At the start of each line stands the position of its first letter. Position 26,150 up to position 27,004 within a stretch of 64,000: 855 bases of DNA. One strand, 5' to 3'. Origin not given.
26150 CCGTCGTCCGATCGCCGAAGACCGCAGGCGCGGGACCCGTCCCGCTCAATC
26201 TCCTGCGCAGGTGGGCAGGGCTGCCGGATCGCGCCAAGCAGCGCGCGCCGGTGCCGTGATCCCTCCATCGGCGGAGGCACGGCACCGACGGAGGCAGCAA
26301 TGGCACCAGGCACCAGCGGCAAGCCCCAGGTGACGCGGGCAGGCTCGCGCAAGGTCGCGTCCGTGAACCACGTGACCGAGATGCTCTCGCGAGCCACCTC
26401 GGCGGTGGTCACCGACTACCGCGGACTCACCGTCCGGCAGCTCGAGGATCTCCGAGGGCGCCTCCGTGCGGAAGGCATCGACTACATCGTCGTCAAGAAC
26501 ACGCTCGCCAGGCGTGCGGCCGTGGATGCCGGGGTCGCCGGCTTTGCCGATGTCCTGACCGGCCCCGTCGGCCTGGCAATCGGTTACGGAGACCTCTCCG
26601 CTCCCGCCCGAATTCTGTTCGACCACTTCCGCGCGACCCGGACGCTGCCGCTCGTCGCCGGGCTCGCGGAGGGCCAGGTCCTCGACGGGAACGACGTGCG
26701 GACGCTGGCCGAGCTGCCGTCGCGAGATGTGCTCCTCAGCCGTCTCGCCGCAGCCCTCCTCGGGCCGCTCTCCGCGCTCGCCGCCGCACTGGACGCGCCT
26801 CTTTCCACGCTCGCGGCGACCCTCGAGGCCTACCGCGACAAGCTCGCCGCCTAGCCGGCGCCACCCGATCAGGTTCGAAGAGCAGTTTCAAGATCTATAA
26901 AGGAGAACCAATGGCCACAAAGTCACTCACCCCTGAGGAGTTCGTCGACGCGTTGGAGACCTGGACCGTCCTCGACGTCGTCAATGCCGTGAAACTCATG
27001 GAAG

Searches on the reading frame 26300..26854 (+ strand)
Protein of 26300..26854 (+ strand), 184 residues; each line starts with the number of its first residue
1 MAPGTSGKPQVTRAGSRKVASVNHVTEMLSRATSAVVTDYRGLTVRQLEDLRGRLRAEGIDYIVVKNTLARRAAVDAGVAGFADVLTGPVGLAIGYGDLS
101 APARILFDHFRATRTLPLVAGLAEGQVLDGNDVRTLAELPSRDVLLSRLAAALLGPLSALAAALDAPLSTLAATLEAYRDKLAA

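Call 84: search_protein_families(library=pfam, proteins=[window:26300-26854:+], max_evalue=0.001)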
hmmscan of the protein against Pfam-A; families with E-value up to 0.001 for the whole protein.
window:26300-26854:+ (184 aa): 1 family
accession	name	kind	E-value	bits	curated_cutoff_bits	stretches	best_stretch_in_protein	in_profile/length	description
PF00466.25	Ribosomal_L10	-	5.1e-23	81.5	22.8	1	17-108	5-97/100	Ribosomal protein L10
